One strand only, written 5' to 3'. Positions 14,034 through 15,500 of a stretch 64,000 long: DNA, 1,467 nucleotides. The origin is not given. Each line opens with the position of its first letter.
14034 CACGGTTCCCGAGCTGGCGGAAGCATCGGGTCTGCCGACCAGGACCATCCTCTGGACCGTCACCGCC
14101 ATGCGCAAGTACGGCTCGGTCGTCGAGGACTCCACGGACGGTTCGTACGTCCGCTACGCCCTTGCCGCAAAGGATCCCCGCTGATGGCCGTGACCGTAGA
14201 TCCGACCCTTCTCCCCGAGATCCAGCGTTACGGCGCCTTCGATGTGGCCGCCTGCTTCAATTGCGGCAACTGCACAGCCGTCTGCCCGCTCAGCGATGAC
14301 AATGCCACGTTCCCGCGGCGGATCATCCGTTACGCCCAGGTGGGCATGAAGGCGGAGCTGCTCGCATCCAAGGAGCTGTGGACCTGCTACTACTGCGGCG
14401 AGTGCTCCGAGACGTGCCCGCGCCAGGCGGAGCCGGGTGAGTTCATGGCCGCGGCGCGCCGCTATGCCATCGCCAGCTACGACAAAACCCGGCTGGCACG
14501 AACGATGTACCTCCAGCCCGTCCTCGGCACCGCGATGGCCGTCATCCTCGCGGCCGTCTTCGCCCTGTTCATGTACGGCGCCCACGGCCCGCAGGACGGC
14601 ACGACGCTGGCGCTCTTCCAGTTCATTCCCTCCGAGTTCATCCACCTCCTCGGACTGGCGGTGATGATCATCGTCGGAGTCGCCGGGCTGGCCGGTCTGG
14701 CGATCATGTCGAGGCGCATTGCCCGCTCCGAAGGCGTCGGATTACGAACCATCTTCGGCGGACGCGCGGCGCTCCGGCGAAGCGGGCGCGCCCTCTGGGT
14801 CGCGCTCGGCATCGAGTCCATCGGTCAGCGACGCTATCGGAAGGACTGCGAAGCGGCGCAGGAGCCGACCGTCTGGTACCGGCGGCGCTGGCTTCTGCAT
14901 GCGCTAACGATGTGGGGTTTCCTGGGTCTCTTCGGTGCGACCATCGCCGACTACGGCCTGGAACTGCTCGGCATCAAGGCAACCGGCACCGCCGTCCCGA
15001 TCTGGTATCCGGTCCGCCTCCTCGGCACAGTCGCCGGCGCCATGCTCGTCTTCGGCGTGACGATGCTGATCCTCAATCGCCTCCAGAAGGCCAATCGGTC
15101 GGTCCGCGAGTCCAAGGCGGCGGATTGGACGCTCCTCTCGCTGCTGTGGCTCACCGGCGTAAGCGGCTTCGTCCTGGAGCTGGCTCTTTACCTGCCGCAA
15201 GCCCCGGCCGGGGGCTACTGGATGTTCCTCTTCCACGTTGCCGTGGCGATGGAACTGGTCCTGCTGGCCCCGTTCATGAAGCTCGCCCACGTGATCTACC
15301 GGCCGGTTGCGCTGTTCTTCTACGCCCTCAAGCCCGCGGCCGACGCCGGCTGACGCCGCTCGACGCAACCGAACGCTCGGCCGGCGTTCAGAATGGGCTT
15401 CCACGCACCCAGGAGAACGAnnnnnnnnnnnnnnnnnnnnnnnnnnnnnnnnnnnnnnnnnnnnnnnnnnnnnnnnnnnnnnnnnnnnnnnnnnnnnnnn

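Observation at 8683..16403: Ten-gene ArsR-led operon joining a TusA/DsrE/rhodanese sulfur relay to a Qmo-like HdrA-HdrA-HdrC/E membrane complex, without AprBA, HdrB or LbpA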

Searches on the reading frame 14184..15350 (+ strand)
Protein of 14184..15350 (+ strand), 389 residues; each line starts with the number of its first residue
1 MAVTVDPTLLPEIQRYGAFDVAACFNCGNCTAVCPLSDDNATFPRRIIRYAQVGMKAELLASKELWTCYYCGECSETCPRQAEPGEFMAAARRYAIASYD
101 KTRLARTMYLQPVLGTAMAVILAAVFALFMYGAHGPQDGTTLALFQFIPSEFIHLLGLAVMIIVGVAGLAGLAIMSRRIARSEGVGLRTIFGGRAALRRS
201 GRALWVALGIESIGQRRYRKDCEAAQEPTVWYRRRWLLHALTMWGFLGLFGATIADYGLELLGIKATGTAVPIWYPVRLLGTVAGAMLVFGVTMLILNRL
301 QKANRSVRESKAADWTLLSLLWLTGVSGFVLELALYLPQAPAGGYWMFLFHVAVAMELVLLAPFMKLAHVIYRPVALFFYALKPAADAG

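Call 4: search_protein_families(library=pfam, proteins=[window:14184-15350:+], max_evalue=0.01)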
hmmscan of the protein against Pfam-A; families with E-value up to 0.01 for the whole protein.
window:14184-15350:+ (389 aa): 10 families
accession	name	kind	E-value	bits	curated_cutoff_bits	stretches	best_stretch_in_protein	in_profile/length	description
PF13183.11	Fer4_8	-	1.9e-09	38.3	27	1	21-80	2-66/68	4Fe-4S dicluster domain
PF13237.11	Fer4_10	-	5.4e-09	36.3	25.5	1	20-79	5-53/53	4Fe-4S dicluster domain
PF13187.11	Fer4_9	-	1.3e-08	35.2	27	1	23-82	1-51/52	4Fe-4S dicluster domain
PF13534.11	Fer4_17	-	1.5e-08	35.5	22.2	1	23-81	1-59/61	4Fe-4S dicluster domain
PF02665.19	Nitrate_red_gam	-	7.6e-07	29.4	22.9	1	279-333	89-142/217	Nitrate reductase gamma subunit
PF12838.12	Fer4_7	-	3.1e-06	28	27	1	24-82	2-52/52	4Fe-4S dicluster domain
PF25160.1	LdpA_Fe-S-bd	-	1.2e-05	25.4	27.6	0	22-37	26-41/49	LdpA Fe-S cluster-binding domain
PF13484.11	Fer4_16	-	0.00025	22.2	30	1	24-79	2-64/66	4Fe-4S double cluster binding domain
PF00037.32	Fer4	-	0.00046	20.3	21.1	0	19-35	3-19/24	4Fe-4S binding domain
PF12797.12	Fer4_2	-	0.0041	17.5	24.5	1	19-35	5-21/22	4Fe-4S binding domain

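Call 5: search_protein_families(library=ncbifam, proteins=[window:14184-15350:+], max_evalue=0.01)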
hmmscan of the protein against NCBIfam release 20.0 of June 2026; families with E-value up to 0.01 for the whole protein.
window:14184-15350:+ (389 aa): 32 families (the best 25 are shown)
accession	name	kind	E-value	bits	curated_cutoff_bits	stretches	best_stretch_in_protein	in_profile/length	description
NF038018.1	qmoC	equivalog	2e-57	195.3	300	1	11-379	7-360/360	quinone-interacting membrane-bound oxidoreductase complex subunit QmoC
TIGR03290.1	CoB_CoM_SS_C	equivalog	1.1e-18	67.6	160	1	21-98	1-78/144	CoB--CoM heterodisulfide reductase subunit C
NF011607.0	PRK15033.1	subfamily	1.3e-14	53.9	524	1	24-382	35-376/389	tricarballylate utilization 4Fe-4S protein TcuB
NF041890.1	hdrC_Methbact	equivalog_domain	6.8e-12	45.4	270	1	17-98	24-104/192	ferredoxin:CoB-CoM heterodisulfide reductase subunit HdrC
NF041779.1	hetero_SS_HdrC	equivalog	1e-11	44.7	350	1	19-97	28-105/198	ferredoxin:CoB-CoM heterodisulfide reductase subunit HdrC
TIGR02484.1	CitB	equivalog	1.4e-11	44.2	246.6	1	22-382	14-357/372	tricarballylate utilization 4Fe-4S protein TcuB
NF009226.0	PRK12576.1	equivalog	1.8e-07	30.8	344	1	7-105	140-247/317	succinate dehydrogenase/fumarate reductase iron-sulfur subunit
NF008369.0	PRK11168.1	equivalog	2.9e-07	29.7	278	1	20-99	9-91/401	anaerobic glycerol-3-phosphate dehydrogenase subunit C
TIGR03379.1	glycerol3P_GlpC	equivalog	1.1e-05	24.3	279.9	1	23-106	6-92/397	anaerobic glycerol-3-phosphate dehydrogenase subunit GlpC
TIGR01945.1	rnfC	subfamily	1.7e-05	23.6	245.95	1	19-83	360-419/435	RnfABCDGE type electron transport complex subunit C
TIGR02512.1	FeFe_hydrog_A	subfamily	2.7e-05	23.2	405.95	1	19-82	4-66/375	[FeFe] hydrogenase, group A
NF042909.1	FMH_DH_FwdF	exception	3.2e-05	23.2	375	1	12-82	89-154/336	tungsten-dependent formylmethanofuran dehydrogenase subunit FwdF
TIGR00384.1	dhsB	subfamily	3.8e-05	23.2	88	2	20-87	138-217/222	succinate dehydrogenase and fumarate reductase iron-sulfur protein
NF006391.0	PRK08640.1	equivalog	5.3e-05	22.2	244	0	11-43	142-174/254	succinate dehydrogenase iron-sulfur subunit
NF045663.1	diclust_near_Sec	equivalog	9.7e-05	20.6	530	1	26-95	310-382/759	pyridine nucleotide-disulfide oxidoreductase/dicluster-binding protein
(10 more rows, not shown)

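Call 6: find_homologous_proteins(query=window:14184-15350:+, max_evalue=1e-10)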
Query window:14184-15350:+ (389 aa): 2622 proteins with E <= 1e-10 among 8000 candidates; the best 120 are listed.
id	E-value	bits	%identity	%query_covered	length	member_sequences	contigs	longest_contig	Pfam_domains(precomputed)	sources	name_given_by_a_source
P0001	3.4e-257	871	100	100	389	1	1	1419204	PF02665.20,PF12838.13,PF13534.12,PF25160.2,PF13237.12,PF13183.12,PF13187.12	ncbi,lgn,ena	-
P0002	5.8e-239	811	93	100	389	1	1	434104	PF02665.20,PF12838.13,PF13534.12,PF13237.12,PF13183.12,PF13187.12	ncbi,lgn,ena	-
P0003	6.7e-235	798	89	100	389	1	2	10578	PF12838.13,PF13534.12,PF25160.2,PF13237.12,PF13183.12,PF13187.12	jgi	jgi:ferredoxin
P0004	5.4e-234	795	90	100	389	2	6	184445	PF12838.13,PF13534.12,PF13237.12,PF13183.12,PF13187.12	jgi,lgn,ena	jgi:ferredoxin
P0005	5.5e-232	788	89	100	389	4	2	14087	PF02665.20,PF12838.13,PF13534.12,PF13237.12,PF13183.12,PF13187.12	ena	-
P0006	6.1e-232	788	88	100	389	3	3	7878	PF12838.13,PF13534.12,PF13237.12,PF13183.12,PF13187.12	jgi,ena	jgi:nitrate reductase gamma subunit/ferredoxin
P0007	3.0e-229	779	86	100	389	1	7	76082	PF12838.13,PF13534.12,PF25160.2,PF13237.12,PF13183.12,PF13187.12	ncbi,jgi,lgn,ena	jgi:ferredoxin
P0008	3.6e-229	779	87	100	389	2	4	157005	PF02665.20,PF12838.13,PF13534.12,PF13237.12,PF13183.12,PF13187.12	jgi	jgi:ferredoxin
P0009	3.3e-227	772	86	100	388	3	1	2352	PF02665.20,PF12838.13,PF13534.12,PF13237.12,PF13183.12,PF13187.12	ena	-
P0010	7.8e-227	771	87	100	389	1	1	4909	PF12838.13,PF13534.12,PF13237.12,PF13183.12,PF13187.12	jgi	jgi:nitrate reductase gamma subunit/ferredoxin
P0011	1.7e-226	770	87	100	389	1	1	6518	PF12838.13,PF13534.12,PF13237.12,PF13183.12,PF13187.12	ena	-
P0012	1.2e-225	767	86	100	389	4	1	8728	PF02665.20,PF12838.13,PF13534.12,PF25160.2,PF13237.12,PF13183.12,PF13187.12,PF27541.1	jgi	-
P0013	2.5e-225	766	86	100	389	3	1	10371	PF02665.20,PF12838.13,PF13534.12,PF13237.12,PF13183.12,PF13187.12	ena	-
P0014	4.8e-225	765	86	100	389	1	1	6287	PF02665.20,PF12838.13,PF13534.12,PF13237.12,PF13183.12,PF13187.12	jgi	-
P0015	5.5e-225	765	87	100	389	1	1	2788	PF13534.12,PF13237.12,PF13183.12,PF13187.12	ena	-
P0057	7.2e-180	616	69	98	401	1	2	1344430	PF12838.13,PF13534.12,PF25160.2,PF13237.12,PF13183.12,PF13187.12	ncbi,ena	-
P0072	4.7e-179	614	70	98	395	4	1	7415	PF12838.13,PF13534.12,PF25160.2,PF13237.12,PF13183.12,PF13187.12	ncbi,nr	ncbi:MAG TPA: 4Fe-4S dicluster domain-containing protein [Candidatus Nanopelagicales bacterium]|nr:4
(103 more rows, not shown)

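Call 9: find_related_loci(query=A1, collection=genome_contigs, flank=10000)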
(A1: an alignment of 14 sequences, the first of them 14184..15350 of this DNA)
Query A1 (389 aa) in genome_contigs; peptide patterns used: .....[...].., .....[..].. (x = any residue, [..] = any of these).
387 stretches matched a pattern; 354 encode a relative of the query (tblastn E <= 1e-3); the best 80 are kept; 80 distinct loci.
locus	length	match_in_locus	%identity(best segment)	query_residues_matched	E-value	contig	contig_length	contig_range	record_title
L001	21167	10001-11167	93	1-389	0e+0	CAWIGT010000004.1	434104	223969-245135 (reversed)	MAG: uncultured Chloroflexia bacterium isolate MFD05502.bin.2.33 genome assembly, contig: contig_30211, whole genome sho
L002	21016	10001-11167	87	1-389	0e+0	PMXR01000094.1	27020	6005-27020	MAG: Chloroflexi bacterium isolate fen_1026 73.20110800_E1D.52_contig_2794, whole genome shotgun sequence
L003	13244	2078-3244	86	1-389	0e+0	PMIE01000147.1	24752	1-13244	MAG: Chloroflexi bacterium isolate fen_1053 73.20120600_E3D.99_contig_55194, whole genome shotgun sequence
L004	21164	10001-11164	86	1-388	0e+0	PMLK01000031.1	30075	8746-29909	MAG: Chloroflexi bacterium isolate fen_1039 73.20120600_E1D.124_contig_6901, whole genome shotgun sequence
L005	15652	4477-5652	70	1-389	0e+0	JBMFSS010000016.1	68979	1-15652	MAG: Candidatus Limnocylindrales bacterium isolate KM4345-31 NODE_92_length_68979_cov_9.461697, whole genome shotgun seq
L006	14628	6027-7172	72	1-382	0e+0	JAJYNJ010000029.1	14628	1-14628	MAG: Chloroflexi bacterium isolate DBS2-4.bin61 NODE_7360_length_14628_cov_7.06034, whole genome shotgun sequence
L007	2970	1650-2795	70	1-382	0e+0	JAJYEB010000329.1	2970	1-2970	MAG: Chloroflexi bacterium isolate DBS1-1.bin137 NODE_70259_length_2970_cov_3.498769, whole genome shotgun sequence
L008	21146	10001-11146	70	1-382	0e+0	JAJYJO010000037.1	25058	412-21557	MAG: Chloroflexi bacterium isolate DBS2-1.bin162 NODE_3426_length_25058_cov_3.099956, whole genome shotgun sequence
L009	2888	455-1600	71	1-382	0e+0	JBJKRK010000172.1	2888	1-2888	MAG: Candidatus Limnocylindrales bacterium isolate Bin_57 S1Ck127_170107_flag_0_multi_7.9746_len_2888, whole genome shot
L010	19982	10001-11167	68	1-389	0e+0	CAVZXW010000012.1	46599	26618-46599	MAG: uncultured Chloroflexia bacterium isolate MFD01872.bin.2.101 genome assembly, contig: contig_186194, whole genome s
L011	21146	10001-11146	70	1-382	0e+0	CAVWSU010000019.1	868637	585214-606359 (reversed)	MAG: uncultured Chloroflexia bacterium isolate MFD01299.bin.2.23 genome assembly, contig: contig_7831, whole genome shot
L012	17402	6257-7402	69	1-382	0e+0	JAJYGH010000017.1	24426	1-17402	MAG: Chloroflexi bacterium isolate DBS1-3.bin120 NODE_3474_length_24426_cov_17.8923, whole genome shotgun sequence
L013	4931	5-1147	71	9-387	0e+0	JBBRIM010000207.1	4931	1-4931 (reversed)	MAG: Candidatus Limnocylindrales bacterium isolate Co_metawrap_2787 Cmw_2787_k141_5639127_length_4931_cov_7.9942, whole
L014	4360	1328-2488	70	1-388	0e+0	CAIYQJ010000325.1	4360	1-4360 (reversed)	MAG: uncultured Chloroflexi bacterium isolate Kiruna_bin-01429 genome assembly, contig: bin-01429:325/476, whole genome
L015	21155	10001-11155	72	5-389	0e+0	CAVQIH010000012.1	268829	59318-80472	MAG: uncultured Chloroflexia bacterium isolate MFD10007.bin.3.293 genome assembly, contig: contig_38572, whole genome sh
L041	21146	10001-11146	67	1-382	3e-174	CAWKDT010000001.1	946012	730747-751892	MAG: Candidatus Dormibacteraeota bacterium isolate MFD05502.bin.1.161 genome assembly, contig: contig_1531, whole genome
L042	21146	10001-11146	69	1-382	2e-174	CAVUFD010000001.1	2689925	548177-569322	MAG: uncultured Chloroflexia bacterium isolate MFD04944.bin.1.277 genome assembly, contig: contig_11265, whole genome sh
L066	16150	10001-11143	63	5-387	4e-170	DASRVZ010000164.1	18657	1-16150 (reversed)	MAG TPA_asm: Dermatophilaceae bacterium isolate SMAG_U10285 k141_249033, whole genome shotgun sequence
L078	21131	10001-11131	63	2-382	4e-168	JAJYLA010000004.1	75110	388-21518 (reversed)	MAG: Actinomycetes bacterium isolate DBS2-1.bin59 NODE_576_length_75110_cov_2.847592, whole genome shotgun sequence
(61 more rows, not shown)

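Call 12: search_protein_families(library=ncbifam, proteins=[L042:5114-8017:+, L042:7162-9756:+, L042:9639-10001:+, L042:11236-11727:+, L042:11805-12296:+, L042:12274-13335:-, L042:13156-15555:+, L042:2057-3073:+], max_evalue=0.00001)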
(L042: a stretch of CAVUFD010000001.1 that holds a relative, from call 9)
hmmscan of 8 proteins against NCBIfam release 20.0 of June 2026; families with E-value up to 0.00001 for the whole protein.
L042:5114-8017:+ (968 aa): 100 families (the best 25 are shown)
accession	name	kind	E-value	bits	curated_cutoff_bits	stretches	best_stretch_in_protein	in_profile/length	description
NF009410.0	PRK12771.1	subfamily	9.8e-139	463.5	516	1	190-718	17-541/566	NAD(P)-binding protein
NF040770.1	hetero_SS_HdrA2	exception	1.9e-132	442.9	1100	2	683-964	283-563/777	CoB-CoM heterodisulfide reductase HdrA2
NF009454.0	PRK12814.1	equivalog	3.4e-118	395.8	916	1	220-696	101-580/657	putative NADPH-dependent glutamate synthase small subunit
NF009414.0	PRK12778.1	equivalog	7.8e-101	338.5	1103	1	220-621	336-751/752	bifunctional dihydroorotate dehydrogenase B NAD binding subunit/NADPH-dependent glutamate synthase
NF041778.1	hetero_SS_HdrA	equivalog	3.8e-96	322.6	1400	2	691-963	301-572/771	ferredoxin:CoB-CoM heterodisulfide reductase subunit HdrA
NF041891.1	hdrA_Methbact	equivalog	7.8e-93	312.1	1300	2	684-962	281-557/762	ferredoxin:CoB-CoM heterodisulfide reductase subunit HdrA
TIGR03315.1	Se_ygfK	equivalog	1.8e-88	297.2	835.3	1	220-707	444-904/1012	putative selenate reductase subunit YgfK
TIGR01316.1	gltA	equivalog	5.9e-88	295.6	471.75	1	220-619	35-449/449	NADPH-dependent glutamate synthase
NF010590.0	PRK13984.1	equivalog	7.6e-82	275.4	946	1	221-622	196-609/611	putative oxidoreductase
TIGR01318.1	gltD_gamma_fam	subfamily_domain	4.1e-80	269.6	482.95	1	218-619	45-465/467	glutamate synthase, small subunit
NF009409.0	PRK12770.1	subfamily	4.3e-76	256.3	343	1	307-623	13-354/360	putative glutamate synthase subunit beta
NF009413.0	PRK12775.1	equivalog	1.8e-70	237.9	1895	1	222-623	340-758/1006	putative trifunctional 2-polyprenylphenol hydroxylase/glutamate synthase subunit beta/ferritin domain-containing protein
NF009408.0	PRK12769.1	equivalog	4.9e-70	236.4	1003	1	220-621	233-653/659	formate-dependent uric acid utilization protein AegA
NF009415.0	PRK12779.1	equivalog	5.1e-65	219.9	1519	1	223-615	210-622/944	putative bifunctional glutamate synthase subunit beta/2-polyprenylphenol hydroxylase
NF009451.0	PRK12809.1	equivalog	3.9e-57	193.9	1154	1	218-612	214-627/639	formate-dependent uric acid utilization protein YgfT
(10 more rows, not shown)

L042:7162-9756:+ (865 aa): 19 families
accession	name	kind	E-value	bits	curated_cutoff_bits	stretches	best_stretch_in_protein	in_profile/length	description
NF040770.1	hetero_SS_HdrA2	exception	9.4e-145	483.7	1100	2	527-861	310-642/777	CoB-CoM heterodisulfide reductase HdrA2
NF041778.1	hetero_SS_HdrA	equivalog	9.7e-106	354.4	1400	2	529-861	322-652/771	ferredoxin:CoB-CoM heterodisulfide reductase subunit HdrA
NF041891.1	hdrA_Methbact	equivalog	1.6e-95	321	1300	2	527-860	307-636/762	ferredoxin:CoB-CoM heterodisulfide reductase subunit HdrA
NF038196.1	ferrodoxin_EFR1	subfamily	9.6e-09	35.6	75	1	789-844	181-231/242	EFR1 family ferrodoxin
TIGR01944.1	rnfB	subfamily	6.3e-08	32.4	68.7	1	780-851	101-169/190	RnfABCDGE type electron transport complex subunit B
TIGR02700.1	flavo_MJ0208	hypoth_equivalog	1.2e-07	31.3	251.35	1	788-843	144-195/234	dihydromethanopterin reductase (acceptor)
NF007204.0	PRK09625.1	equivalog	1.6e-07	31.4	125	1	788-850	55-114/133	pyruvate flavodoxin oxidoreductase subunit delta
NF043069.1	T4HPD_activ_SAM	equivalog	2.8e-07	30.2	425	1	789-857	48-111/299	trans-4-hydroxy-L-proline dehydratase activase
NF005415.0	PRK06991.1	equivalog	4.7e-07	29.7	281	1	757-850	49-140/284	electron transport complex subunit RsxB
NF003475.0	PRK05113.1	equivalog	7.4e-07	29.2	203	1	739-846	62-164/190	electron transport complex subunit RsxB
TIGR02179.1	PorD_KorD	subfamily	1.1e-06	28.7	60.05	1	787-844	20-74/78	2-oxoacid:acceptor oxidoreductase, delta subunit, pyruvate/2-ketoisovalerate family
TIGR03997.1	mycofact_OYE_2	equivalog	1.2e-06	27.2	793.15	1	429-496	378-444/645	mycofactocin system FadH/OYE family oxidoreductase 2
NF043039.1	HgcAB_like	equivalog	1.3e-06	28.2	285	1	785-842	293-349/350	HgcAB-like fusion protein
NF042909.1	FMH_DH_FwdF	exception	1.4e-06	27.6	375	1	787-844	220-276/336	tungsten-dependent formylmethanofuran dehydrogenase subunit FwdF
NF040864.1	HgcB_ferredoxin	equivalog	1.9e-06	27.6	99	1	789-844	11-63/93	mercury methylation ferredoxin HgcB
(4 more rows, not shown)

L042:9639-10001:+ (121 aa): 0 families

L042:11236-11727:+ (164 aa): 0 families

L042:11805-12296:+ (164 aa): 3 families
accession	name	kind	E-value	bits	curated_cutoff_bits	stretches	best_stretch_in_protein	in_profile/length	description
TIGR02719.1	repress_PhaQ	equivalog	6.1e-18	65.5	139.35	1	43-150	19-124/138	poly-beta-hydroxybutyrate-responsive repressor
TIGR03433.1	padR_acidobact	paralog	6.9e-09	35.7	101.8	1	52-131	8-87/101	PadR family transcriptional regulator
NF006931.0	PRK09416.1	equivalog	2.4e-06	27.7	112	1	57-126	52-116/135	PadR family transcriptional regulator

L042:12274-13335:- (353 aa): 0 families

L042:13156-15555:+ (800 aa): 28 families (the best 25 are shown)
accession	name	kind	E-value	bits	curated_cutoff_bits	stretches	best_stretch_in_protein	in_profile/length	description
NF007952.0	PRK10671.1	equivalog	1.7e-213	711.2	1316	1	41-782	104-837/838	copper-exporting P-type ATPase CopA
TIGR01525.1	ATPase-IB_hvy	subfamily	1.5e-192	641.4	346.25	1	196-776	1-560/560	heavy metal translocating P-type ATPase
TIGR01511.1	ATPase-IB1_Cu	subfamily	1.4e-189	631.5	397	1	177-777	1-542/542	copper-translocating P-type ATPase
TIGR01512.1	ATPase-IB2_Cd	subfamily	1.9e-122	409.5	313.5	1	239-777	20-493/494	cadmium family heavy metal-translocating P-type ATPase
NF008262.1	PRK11033.1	equivalog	6.7e-121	405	1005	2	239-779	197-730/731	zinc/cadmium/mercury/lead-transporting ATPase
NF033775.1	P_type_ZntA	exception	6.2e-114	381.8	1240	1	239-778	202-730/732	Zn(II)/Cd(II)/Pb(II) translocating P-type ATPase ZntA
TIGR01494.1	ATPase_P-type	subfamily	5.1e-92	308.8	62.3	1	243-749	2-468/478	HAD-IC family P-type ATPase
TIGR01497.1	kdpB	equivalog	3.8e-57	193.8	527.9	1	276-702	107-549/675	potassium-transporting ATPase subunit KdpB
TIGR01647.1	ATPase-IIIA_H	equivalog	6.5e-51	173.4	615.5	2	241-527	59-346/755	plasma-membrane proton-efflux P-type ATPase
NF010609.0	PRK14010.1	equivalog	1.9e-49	168.5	1323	1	280-699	112-541/673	K(+)-transporting ATPase subunit B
TIGR01517.1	ATPase-IIB_Ca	equivalog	3.1e-45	154.7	507.05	2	275-488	157-380/882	calcium-translocating P-type ATPase, PMCA-type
TIGR01522.1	ATPase-IIA2_Ca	equivalog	2.6e-32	111.5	798.3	2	641-727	567-654/854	calcium-transporting P-type ATPase, PMR1-type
TIGR01657.1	P-ATPase-V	hypoth_equivalog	1.2e-30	105.8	618.25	2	240-335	196-292/1055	ATP13A2 family polyamine export P-type ATPase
TIGR01523.1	ATPase-IID_K-Na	equivalog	1.4e-29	102.3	645.05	3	641-727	671-758/997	potassium/sodium efflux P-type ATPase, fungal-type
NF011702.0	PRK15122.1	subfamily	2.3e-29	102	975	2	641-727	621-707/907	magnesium-translocating P-type ATPase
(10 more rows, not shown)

L042:2057-3073:+ (339 aa): 21 families
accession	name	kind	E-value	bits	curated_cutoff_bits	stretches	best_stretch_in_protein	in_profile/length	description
NF045882.1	PLipidMtase_Leg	equivalog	3.5e-16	59.6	390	1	178-295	43-162/207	phospholipid N-methyltransferase PmtA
NF043040.1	corrin_prot_MT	hypoth_equivalog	4.2e-16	59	180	1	154-338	15-214/216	corrinoid protein-associated methyltransferase CpaM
TIGR01934.1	MenG_MenH_UbiE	subfamily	2.8e-15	56.2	158.35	1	169-288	31-153/223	ubiquinone/menaquinone biosynthesis methyltransferase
NF001241.0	PRK00216.1-2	equivalog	8.2e-14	51.8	327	1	160-283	34-154/231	demethylmenaquinone methyltransferase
NF001244.0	PRK00216.1-5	equivalog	1e-13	51.1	216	1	178-291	49-168/236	bifunctional demethylmenaquinone methyltransferase/2-methoxy-6-polyprenyl-1,4-benzoquinol methylase UbiE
NF045667.1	MTase_DVU1556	equivalog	4.8e-13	49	155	1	176-275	21-118/213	DVU_1556 family methyltransferase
NF052510.1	methyltran_MpqE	exception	5.8e-12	45.5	335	1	174-290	43-165/234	methyl-plastoquinone biosynthesis methyltransferase MpqE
NF001240.0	PRK00216.1-1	equivalog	6.1e-12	45.1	378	1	176-282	62-174/251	bifunctional demethylmenaquinone methyltransferase/2-methoxy-6-polyprenyl-1,4-benzoquinol methylase UbiE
NF001243.0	PRK00216.1-4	equivalog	2.1e-11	43.6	235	1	198-281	72-156/237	demethylmenaquinone methyltransferase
TIGR02752.1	MenG_heptapren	equivalog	7.6e-11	42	419.85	1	198-281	70-154/231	demethylmenaquinone methyltransferase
NF041537.1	ArsM_AhpD_UU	exception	1.2e-10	40.8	510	1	180-321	79-223/345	arsenite methyltransferase/AhpD domain selenoprotein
NF001242.0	PRK00216.1-3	equivalog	4.2e-10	39.4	351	1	199-290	96-189/258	bifunctional demethylmenaquinone methyltransferase/2-methoxy-6-polyprenyl-1,4-benzoquinol methylase UbiE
NF047649.1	MTase_UXPK_star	exception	1.4e-09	37.4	460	1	181-278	81-183/283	methyltransferase/UXPK-star double selenoprotein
NF007610.0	PRK10258.1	equivalog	6.8e-09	35.4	342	1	171-275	36-137/251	malonyl-ACP O-methyltransferase BioC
NF041536.1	ArsM_DUF2284_UU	exception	1.2e-07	30.5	575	1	198-325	101-227/459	arsenite methyltransferase/DUF2284 domain selenoprotein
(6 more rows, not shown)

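Call 18: find_encoding_contigs(protein=P0001, flank=10000, max_places=3)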
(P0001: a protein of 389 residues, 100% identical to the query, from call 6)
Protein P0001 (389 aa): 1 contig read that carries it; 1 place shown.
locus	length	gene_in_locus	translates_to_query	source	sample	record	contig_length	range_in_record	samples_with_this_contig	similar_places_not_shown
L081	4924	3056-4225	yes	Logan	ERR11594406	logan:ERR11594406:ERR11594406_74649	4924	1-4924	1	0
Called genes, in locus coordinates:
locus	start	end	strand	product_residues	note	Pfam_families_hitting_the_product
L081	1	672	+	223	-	?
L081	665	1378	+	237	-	PF00890:FAD_binding_2, PF01266:DAO, PF07992:Pyr_redox_2 (weak), PF12831:FAD_oxidored, PF13450:NAD_binding_8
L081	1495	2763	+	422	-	PF00037:Fer4 (faint), PF12797:Fer4_2 (faint), PF13183:Fer4_8 (faint), PF13187:Fer4_9 (faint), PF12837:Fer4_6 (weak), PF12838:Fer4_7, PF13237:Fer4_10 (weak), PF14697:Fer4_21 (weak), +1 more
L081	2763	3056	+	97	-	-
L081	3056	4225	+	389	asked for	PF12838:Fer4_7 (faint), PF25160:LdpA_Fe-S-bd (faint), PF13183:Fer4_8, PF13187:Fer4_9, PF13237:Fer4_10, PF13534:Fer4_17, PF02665:Nitrate_red_gam (faint)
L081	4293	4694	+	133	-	PF02579:Nitro_FeMo-Co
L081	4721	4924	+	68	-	?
